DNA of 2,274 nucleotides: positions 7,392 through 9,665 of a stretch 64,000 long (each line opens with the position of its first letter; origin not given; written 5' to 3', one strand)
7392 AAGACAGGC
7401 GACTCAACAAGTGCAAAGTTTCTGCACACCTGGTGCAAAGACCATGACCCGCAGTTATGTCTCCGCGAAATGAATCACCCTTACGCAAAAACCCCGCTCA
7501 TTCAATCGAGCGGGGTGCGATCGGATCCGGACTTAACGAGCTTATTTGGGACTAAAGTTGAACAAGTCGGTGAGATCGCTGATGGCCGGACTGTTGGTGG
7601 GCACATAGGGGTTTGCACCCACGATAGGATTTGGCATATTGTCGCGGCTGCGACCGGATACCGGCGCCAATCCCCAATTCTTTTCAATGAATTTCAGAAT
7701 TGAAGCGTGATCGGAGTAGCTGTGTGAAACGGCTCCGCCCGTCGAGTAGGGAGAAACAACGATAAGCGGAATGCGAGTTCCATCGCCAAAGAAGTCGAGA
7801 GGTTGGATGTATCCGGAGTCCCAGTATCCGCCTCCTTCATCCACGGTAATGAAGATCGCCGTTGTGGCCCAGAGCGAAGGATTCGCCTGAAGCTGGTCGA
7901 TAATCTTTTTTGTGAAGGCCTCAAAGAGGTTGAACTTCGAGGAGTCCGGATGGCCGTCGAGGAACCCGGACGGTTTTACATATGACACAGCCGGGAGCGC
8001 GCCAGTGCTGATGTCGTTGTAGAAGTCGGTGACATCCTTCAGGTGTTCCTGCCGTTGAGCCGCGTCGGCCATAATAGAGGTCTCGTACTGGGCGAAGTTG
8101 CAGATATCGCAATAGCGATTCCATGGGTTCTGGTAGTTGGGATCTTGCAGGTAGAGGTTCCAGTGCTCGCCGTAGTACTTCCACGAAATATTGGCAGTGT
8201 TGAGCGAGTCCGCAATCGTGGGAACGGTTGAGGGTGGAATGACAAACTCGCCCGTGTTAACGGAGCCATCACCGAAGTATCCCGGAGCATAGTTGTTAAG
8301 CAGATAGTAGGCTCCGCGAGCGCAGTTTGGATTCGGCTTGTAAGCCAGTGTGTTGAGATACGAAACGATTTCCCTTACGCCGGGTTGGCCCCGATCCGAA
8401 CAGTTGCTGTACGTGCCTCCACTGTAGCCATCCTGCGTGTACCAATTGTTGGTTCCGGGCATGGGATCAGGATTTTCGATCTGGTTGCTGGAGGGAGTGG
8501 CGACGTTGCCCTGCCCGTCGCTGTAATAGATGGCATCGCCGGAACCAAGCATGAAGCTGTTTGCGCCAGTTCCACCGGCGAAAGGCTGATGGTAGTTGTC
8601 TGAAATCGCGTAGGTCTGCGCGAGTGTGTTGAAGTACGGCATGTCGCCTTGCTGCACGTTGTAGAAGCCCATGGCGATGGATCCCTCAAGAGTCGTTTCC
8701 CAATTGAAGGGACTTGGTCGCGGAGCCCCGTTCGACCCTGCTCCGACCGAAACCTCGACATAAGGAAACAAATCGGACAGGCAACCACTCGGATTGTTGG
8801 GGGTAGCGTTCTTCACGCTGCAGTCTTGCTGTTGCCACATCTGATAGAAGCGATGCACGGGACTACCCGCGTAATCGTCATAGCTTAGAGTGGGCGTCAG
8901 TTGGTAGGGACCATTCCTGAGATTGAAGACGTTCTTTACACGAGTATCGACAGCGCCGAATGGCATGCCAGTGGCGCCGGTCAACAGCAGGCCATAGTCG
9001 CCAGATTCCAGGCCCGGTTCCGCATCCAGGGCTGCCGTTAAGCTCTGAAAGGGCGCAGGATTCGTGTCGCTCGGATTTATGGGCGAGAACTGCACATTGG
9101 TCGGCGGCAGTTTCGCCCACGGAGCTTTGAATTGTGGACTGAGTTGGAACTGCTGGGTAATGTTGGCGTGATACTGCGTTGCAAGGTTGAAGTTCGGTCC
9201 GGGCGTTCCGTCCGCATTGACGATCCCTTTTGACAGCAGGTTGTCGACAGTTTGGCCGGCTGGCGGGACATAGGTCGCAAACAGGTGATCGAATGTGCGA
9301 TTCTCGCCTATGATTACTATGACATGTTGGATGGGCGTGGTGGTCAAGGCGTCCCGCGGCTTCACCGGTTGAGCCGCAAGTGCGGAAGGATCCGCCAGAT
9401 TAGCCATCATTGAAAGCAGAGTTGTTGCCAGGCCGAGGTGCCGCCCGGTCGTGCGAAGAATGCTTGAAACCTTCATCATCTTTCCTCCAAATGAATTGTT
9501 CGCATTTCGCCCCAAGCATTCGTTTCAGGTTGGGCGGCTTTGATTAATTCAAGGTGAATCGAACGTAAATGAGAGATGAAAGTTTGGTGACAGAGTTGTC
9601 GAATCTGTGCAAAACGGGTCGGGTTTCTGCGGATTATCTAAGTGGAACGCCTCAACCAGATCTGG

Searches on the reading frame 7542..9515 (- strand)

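Call 26: search_protein_families(library=pfam, proteins=[window:7542-9515:-], max_evalue=0.0001)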
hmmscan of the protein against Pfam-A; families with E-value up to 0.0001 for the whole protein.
window:7542-9515:- (657 aa): 1 family
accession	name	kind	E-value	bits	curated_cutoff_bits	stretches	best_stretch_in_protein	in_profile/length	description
PF04185.19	Phosphoesterase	-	1.9e-54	185.6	23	1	275-616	96-355/356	Phosphoesterase family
